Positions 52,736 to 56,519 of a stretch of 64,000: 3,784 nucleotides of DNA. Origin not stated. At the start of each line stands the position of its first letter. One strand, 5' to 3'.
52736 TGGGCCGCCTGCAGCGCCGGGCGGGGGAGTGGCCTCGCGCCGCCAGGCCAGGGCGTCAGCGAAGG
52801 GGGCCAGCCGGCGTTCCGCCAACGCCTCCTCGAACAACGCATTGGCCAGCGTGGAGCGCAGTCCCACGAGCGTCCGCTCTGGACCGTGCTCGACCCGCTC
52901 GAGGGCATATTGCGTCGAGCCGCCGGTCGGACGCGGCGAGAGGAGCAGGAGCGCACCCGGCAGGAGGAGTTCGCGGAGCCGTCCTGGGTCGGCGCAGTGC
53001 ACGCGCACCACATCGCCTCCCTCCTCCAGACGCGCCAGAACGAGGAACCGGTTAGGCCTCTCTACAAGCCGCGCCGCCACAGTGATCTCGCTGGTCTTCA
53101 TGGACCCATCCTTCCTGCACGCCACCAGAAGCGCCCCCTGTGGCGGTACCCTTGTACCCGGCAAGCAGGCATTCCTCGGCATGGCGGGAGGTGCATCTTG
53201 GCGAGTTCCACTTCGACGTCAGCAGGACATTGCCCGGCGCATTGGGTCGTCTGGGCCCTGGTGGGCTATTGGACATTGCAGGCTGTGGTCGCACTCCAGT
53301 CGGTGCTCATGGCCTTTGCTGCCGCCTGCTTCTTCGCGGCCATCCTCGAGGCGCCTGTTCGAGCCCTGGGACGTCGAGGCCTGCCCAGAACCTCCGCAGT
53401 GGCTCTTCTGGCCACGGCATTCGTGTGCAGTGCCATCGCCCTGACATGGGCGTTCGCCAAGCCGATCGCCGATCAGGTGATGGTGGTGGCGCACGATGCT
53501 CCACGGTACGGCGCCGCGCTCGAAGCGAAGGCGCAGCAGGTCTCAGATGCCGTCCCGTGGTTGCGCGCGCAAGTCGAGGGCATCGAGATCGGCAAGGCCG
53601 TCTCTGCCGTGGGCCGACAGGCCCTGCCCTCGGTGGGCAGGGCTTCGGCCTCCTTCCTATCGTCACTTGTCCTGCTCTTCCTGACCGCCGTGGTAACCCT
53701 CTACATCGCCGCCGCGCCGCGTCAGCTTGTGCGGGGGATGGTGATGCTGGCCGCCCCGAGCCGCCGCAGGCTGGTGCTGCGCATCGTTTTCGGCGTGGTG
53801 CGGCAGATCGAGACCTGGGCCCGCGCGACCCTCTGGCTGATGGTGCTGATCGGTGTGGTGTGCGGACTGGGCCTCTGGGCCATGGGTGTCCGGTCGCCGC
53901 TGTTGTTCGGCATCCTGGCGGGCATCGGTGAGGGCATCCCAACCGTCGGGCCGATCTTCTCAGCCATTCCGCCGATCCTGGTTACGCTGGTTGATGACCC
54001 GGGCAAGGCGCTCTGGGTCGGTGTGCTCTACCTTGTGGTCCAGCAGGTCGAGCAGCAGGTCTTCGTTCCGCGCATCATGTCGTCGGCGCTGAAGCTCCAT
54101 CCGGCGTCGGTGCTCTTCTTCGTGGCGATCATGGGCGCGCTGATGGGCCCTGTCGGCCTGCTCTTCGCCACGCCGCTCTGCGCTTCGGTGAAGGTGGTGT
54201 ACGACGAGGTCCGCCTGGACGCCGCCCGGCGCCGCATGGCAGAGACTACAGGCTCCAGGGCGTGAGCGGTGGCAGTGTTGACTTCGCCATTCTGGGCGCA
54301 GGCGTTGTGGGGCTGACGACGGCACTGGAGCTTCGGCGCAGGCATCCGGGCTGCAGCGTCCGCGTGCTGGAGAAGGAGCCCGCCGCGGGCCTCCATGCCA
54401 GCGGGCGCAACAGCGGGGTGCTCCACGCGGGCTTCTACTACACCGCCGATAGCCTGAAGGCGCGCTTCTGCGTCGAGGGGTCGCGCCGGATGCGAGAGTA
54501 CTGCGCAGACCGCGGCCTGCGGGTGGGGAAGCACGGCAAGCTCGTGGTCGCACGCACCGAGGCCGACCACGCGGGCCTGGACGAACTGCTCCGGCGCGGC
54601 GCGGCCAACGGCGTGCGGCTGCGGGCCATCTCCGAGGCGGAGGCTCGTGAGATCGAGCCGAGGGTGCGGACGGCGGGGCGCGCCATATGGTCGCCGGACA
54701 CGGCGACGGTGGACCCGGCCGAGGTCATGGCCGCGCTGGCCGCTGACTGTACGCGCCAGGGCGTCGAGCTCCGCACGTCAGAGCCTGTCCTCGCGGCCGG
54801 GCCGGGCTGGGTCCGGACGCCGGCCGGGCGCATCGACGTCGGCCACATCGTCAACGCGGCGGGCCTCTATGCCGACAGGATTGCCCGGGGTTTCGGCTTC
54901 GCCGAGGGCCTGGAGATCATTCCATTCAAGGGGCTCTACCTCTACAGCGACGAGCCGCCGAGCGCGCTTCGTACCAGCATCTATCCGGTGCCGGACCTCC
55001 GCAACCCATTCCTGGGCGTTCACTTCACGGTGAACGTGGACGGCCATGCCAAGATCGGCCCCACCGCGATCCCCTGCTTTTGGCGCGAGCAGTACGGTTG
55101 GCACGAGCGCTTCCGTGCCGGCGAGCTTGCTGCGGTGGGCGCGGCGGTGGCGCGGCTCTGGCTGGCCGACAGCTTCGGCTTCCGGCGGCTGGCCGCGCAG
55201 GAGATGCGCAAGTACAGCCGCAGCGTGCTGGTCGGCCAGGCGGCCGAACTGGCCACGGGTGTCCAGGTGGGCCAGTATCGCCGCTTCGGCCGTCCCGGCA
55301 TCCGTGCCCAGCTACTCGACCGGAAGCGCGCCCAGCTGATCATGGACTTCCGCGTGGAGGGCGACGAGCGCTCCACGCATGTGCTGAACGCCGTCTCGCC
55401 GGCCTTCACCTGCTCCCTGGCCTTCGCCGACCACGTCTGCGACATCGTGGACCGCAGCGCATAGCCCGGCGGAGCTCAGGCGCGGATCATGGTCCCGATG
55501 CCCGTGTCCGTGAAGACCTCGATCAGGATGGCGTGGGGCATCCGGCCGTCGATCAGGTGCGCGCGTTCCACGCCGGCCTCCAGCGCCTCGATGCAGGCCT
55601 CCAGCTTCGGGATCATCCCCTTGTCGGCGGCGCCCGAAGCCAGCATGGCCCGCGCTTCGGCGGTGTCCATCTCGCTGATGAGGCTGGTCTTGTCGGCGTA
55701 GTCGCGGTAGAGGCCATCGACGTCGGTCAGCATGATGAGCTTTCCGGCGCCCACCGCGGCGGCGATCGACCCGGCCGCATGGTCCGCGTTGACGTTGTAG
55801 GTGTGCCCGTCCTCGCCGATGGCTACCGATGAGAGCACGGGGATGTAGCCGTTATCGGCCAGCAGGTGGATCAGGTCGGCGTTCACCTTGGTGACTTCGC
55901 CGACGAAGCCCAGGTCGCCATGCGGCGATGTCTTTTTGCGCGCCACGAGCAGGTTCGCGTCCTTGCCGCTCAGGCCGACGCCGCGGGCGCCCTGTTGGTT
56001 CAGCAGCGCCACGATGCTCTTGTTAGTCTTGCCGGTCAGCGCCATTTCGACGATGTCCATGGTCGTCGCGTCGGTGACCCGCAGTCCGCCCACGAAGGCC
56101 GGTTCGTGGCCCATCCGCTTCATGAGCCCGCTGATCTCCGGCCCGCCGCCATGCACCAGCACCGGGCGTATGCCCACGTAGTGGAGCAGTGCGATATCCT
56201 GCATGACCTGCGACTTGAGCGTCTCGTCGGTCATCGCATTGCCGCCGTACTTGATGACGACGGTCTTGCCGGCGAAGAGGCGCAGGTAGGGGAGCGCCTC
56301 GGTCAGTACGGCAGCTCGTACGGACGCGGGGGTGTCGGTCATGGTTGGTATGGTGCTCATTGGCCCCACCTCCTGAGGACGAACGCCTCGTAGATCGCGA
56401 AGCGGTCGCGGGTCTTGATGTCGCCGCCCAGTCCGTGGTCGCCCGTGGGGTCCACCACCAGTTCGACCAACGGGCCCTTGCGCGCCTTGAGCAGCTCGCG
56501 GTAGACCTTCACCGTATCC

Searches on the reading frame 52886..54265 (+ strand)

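Call 89: search_protein_families(library=pfam, proteins=[window:52886-54265:+], max_evalue=0.00001)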
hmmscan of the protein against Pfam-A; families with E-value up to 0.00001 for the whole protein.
window:52886-54265:+ (459 aa): 1 family
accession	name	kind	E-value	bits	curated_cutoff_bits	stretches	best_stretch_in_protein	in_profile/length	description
PF01594.21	AI-2E_transport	-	4e-51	174.6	34.3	1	121-442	8-326/327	AI-2E family transporter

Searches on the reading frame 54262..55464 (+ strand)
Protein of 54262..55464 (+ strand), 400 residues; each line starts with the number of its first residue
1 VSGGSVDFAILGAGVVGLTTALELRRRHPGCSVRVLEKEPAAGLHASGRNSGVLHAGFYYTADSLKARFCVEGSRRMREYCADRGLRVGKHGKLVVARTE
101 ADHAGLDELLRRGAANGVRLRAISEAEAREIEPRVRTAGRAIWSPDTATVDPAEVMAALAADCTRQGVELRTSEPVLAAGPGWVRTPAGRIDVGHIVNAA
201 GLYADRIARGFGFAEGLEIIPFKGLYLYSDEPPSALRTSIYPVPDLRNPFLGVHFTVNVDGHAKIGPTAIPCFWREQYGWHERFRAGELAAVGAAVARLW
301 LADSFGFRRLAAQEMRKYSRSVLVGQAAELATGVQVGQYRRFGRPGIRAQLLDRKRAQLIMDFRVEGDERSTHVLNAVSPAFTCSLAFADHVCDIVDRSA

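Call 89: search_protein_families(library=pfam, proteins=[window:54262-55464:+], max_evalue=0.00001)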
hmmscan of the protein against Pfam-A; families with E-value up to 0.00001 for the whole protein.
window:54262-55464:+ (400 aa): 2 families
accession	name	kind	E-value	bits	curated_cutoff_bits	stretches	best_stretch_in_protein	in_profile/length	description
PF01266.30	DAO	-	1.8e-55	189.3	27.9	1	7-300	1-297/353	FAD dependent oxidoreductase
PF13450.12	NAD_binding_8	-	7.7e-07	29.8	21.9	1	10-50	1-39/68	NAD(P)-binding Rossmann-like domain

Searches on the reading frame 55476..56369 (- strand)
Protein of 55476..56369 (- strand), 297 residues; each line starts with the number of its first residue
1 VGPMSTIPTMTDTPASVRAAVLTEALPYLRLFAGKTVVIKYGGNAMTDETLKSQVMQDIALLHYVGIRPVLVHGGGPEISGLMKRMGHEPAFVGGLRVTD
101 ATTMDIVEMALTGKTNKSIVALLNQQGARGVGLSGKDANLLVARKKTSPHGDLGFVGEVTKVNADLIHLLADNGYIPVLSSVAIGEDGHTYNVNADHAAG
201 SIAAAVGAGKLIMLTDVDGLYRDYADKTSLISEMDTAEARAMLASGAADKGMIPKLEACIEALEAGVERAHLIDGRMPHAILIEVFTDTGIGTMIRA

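Call 89: search_protein_families(library=pfam, proteins=[window:55476-56369:-], max_evalue=0.00001)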
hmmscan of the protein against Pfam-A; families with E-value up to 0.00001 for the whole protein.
window:55476-56369:- (297 aa): 1 family
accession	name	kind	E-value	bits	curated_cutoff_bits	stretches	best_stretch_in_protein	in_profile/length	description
PF00696.33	AA_kinase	-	3.2e-51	174.7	24.9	1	35-274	1-234/234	Amino acid kinase family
